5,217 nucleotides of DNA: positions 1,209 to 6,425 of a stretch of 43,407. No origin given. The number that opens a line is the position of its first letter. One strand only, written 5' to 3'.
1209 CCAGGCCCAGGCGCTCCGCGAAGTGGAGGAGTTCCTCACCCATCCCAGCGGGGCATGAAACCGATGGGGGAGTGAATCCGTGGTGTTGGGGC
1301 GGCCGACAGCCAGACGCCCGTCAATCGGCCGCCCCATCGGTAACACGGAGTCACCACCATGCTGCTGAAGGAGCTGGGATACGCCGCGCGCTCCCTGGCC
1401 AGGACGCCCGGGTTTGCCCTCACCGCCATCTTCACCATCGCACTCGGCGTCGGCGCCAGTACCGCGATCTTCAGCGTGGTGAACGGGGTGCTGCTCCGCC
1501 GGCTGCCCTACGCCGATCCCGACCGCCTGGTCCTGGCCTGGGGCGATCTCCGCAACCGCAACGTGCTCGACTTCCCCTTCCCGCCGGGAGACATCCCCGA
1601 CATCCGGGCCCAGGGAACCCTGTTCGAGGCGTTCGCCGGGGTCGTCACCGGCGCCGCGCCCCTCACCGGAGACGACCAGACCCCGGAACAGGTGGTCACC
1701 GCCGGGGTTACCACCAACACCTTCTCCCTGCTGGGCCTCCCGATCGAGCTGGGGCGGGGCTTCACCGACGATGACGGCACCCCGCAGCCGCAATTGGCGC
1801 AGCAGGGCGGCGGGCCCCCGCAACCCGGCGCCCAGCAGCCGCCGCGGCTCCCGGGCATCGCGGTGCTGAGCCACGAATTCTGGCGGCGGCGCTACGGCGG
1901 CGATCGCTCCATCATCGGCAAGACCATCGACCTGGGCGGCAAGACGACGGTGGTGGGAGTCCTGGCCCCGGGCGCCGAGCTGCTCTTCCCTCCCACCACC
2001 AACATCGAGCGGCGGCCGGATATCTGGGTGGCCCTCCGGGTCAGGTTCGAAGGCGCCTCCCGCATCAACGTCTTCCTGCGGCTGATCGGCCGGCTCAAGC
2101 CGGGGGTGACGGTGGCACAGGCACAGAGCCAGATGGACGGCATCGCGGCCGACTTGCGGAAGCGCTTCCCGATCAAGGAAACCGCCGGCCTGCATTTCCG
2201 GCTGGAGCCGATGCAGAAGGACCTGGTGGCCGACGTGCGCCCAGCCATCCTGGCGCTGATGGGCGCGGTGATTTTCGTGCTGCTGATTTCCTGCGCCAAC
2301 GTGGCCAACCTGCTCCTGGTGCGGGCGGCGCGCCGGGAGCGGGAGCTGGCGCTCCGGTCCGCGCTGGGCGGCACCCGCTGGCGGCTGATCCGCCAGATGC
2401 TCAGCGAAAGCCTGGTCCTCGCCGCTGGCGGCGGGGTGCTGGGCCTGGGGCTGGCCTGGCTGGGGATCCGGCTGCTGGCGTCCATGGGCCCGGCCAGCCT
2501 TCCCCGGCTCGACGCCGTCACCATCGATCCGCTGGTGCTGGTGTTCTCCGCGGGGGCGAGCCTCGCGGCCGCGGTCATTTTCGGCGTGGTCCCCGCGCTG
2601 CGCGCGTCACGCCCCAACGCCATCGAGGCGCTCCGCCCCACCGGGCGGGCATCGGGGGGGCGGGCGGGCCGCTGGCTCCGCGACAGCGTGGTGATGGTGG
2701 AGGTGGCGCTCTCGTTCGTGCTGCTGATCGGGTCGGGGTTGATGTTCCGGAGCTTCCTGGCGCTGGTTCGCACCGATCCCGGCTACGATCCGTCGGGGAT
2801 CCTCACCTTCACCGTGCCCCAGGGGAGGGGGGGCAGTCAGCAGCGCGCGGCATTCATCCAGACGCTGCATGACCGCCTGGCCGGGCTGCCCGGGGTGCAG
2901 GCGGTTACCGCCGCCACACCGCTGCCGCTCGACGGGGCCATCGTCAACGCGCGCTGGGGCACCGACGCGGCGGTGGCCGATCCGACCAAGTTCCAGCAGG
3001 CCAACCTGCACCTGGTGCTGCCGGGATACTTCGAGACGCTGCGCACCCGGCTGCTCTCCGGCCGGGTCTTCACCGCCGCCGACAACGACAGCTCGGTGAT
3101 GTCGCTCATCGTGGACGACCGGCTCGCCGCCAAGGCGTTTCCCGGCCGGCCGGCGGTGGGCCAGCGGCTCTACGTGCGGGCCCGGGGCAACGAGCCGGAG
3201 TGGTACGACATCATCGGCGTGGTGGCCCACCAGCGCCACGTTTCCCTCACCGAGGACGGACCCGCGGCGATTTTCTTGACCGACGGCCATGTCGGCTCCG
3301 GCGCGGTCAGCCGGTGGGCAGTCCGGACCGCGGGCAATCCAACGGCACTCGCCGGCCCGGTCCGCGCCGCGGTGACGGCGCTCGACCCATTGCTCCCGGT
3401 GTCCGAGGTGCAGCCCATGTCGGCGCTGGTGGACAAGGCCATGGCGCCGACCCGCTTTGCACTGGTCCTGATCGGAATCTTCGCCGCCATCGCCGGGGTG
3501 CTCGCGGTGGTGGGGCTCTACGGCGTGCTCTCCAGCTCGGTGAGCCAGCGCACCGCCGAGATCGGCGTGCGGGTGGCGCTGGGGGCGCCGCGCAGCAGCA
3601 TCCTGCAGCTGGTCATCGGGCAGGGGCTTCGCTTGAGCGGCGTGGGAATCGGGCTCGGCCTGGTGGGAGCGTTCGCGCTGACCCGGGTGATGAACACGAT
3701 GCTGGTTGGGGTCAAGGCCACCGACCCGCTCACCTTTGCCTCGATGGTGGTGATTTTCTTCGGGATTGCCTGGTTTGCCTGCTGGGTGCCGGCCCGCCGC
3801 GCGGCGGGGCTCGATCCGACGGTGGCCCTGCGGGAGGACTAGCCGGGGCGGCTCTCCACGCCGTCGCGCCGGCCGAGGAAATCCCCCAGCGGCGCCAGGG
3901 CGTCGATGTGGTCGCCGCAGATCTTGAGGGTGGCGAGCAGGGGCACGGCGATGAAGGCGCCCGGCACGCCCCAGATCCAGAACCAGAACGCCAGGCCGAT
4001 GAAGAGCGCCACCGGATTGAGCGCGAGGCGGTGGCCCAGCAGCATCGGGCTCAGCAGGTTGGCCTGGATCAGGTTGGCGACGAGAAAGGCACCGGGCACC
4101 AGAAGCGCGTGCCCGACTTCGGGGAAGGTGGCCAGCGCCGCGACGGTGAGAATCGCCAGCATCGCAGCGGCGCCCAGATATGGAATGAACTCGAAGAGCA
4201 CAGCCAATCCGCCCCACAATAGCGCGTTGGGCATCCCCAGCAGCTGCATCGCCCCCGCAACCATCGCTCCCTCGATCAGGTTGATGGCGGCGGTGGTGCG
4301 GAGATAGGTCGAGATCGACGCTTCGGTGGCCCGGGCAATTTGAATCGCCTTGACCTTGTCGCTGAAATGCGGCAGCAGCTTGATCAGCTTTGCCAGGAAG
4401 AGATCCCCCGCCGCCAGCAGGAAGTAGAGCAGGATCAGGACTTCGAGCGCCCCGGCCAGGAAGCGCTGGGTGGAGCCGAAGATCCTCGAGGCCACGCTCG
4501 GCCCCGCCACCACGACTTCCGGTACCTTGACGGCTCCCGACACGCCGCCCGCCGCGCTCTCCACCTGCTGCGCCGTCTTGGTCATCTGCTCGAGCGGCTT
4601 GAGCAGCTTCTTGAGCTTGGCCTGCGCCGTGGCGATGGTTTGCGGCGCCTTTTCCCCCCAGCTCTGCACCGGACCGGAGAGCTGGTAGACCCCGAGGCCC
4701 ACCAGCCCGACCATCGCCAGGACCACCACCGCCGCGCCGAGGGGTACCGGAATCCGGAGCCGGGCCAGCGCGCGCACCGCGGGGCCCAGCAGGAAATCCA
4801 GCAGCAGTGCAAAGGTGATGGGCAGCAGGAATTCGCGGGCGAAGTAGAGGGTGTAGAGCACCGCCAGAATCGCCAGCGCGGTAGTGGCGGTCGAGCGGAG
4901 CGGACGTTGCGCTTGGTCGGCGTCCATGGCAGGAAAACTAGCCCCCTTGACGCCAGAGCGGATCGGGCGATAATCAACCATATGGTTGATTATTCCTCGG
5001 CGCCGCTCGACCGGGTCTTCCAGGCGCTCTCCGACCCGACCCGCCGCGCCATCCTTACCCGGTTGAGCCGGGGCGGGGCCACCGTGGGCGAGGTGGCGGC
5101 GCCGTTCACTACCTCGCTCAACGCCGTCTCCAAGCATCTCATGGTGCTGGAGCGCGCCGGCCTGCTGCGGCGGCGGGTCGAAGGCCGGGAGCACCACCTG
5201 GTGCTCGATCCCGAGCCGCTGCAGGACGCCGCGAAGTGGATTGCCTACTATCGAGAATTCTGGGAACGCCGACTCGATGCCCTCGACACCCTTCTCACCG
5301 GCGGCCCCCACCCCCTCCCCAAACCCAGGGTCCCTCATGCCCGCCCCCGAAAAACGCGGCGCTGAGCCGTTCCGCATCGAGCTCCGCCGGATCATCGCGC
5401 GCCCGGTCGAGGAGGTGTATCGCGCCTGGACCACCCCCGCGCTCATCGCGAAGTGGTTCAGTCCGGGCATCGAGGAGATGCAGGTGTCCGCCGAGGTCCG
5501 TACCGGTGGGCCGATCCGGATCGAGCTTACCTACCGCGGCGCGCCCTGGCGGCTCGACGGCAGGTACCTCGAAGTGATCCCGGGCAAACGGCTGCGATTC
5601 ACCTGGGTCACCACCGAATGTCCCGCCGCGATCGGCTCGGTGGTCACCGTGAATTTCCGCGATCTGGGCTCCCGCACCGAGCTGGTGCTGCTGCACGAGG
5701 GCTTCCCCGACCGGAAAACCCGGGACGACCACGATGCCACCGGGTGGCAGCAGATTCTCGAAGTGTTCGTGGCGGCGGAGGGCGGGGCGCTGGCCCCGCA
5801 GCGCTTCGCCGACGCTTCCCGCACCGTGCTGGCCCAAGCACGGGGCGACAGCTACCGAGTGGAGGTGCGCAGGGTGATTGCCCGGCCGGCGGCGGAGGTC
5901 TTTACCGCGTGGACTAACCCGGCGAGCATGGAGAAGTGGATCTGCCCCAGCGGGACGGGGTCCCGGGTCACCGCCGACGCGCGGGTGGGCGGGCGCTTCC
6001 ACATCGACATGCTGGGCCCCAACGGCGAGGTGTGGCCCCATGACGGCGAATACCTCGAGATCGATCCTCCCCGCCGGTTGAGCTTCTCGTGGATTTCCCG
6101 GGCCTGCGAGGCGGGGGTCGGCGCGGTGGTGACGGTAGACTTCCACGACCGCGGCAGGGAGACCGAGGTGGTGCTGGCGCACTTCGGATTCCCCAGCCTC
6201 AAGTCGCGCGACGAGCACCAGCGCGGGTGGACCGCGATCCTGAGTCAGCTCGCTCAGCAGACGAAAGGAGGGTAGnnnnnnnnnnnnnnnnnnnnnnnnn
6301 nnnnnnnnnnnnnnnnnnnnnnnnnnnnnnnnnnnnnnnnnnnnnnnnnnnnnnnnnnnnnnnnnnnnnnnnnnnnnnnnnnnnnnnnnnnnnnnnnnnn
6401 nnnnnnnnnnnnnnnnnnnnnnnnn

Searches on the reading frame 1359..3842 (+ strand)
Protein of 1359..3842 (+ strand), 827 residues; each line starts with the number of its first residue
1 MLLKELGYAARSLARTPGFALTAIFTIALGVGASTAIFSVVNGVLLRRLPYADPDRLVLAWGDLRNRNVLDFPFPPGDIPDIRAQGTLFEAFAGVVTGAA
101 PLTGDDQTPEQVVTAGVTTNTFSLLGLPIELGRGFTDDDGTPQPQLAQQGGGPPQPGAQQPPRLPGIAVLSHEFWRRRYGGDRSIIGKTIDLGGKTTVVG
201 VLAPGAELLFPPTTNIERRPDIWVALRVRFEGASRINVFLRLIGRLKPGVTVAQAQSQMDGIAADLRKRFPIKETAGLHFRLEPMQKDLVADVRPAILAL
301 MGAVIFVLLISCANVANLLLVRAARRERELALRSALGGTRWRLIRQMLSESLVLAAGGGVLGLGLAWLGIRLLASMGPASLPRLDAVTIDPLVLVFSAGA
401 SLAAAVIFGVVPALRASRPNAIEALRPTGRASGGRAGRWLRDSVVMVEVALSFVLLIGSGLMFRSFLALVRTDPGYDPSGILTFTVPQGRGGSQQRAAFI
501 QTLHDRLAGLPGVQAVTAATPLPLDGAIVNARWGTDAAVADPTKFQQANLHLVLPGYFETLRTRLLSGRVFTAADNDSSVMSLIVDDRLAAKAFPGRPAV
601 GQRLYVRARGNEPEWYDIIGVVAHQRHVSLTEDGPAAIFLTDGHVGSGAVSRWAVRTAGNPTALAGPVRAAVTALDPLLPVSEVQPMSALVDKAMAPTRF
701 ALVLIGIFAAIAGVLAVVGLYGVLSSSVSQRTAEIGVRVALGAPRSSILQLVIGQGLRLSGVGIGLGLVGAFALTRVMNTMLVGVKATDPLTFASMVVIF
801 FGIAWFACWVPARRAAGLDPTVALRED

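Call 33: search_protein_families(library=pfam, max_evalue=0.0001, proteins=[window:1359-3842:+])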
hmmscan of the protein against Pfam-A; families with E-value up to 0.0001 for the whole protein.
window:1359-3842:+ (827 aa): 2 families
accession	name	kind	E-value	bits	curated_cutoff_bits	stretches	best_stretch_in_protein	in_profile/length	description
PF02687.27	FtsX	-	1.6e-28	99.6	25.5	2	303-420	3-119/120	FtsX-like permease C-terminal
PF12704.14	MacB_PCD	-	2.9e-27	96.8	27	2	21-260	2-205/207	MacB-like periplasmic core domain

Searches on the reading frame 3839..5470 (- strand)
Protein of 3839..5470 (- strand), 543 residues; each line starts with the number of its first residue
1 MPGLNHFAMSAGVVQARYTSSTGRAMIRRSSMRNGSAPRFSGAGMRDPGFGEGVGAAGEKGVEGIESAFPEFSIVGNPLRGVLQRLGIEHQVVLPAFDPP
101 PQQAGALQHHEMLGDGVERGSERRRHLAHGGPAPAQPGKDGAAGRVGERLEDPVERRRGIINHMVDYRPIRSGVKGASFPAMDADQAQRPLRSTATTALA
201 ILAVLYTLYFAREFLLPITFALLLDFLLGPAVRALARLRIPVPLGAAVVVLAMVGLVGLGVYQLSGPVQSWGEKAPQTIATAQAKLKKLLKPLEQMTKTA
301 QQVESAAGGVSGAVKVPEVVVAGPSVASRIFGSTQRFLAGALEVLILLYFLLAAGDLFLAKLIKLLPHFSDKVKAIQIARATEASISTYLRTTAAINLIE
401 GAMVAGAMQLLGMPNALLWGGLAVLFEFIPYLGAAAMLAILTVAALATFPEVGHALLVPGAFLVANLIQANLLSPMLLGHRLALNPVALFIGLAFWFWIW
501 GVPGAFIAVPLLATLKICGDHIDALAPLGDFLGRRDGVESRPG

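Call 33: search_protein_families(library=pfam, max_evalue=0.0001, proteins=[window:3839-5470:-])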
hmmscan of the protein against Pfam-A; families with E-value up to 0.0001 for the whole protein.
window:3839-5470:- (543 aa): 1 family
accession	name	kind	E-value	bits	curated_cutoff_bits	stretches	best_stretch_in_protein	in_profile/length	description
PF01594.21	AI-2E_transport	-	1.2e-45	156.6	34.3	1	199-518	5-322/327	AI-2E family transporter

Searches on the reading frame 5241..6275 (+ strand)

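Call 33: search_protein_families(library=pfam, max_evalue=0.0001, proteins=[window:5241-6275:+])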
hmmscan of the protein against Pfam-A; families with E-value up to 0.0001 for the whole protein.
window:5241-6275:+ (344 aa): 3 families
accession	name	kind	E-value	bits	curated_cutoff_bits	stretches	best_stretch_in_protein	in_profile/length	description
PF08327.17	AHSA1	-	6.5e-53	178.7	22.1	2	216-339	3-122/125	Activator of Hsp90 ATPase homolog 1-like protein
PF10604.15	Polyketide_cyc2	-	1e-15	58.7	27.4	2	206-317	3-110/142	Polyketide cyclase / dehydrase and lipid transport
PF03364.25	Polyketide_cyc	-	9e-05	23.2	23.4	0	52-139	1-95/126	Polyketide cyclase / dehydrase and lipid transport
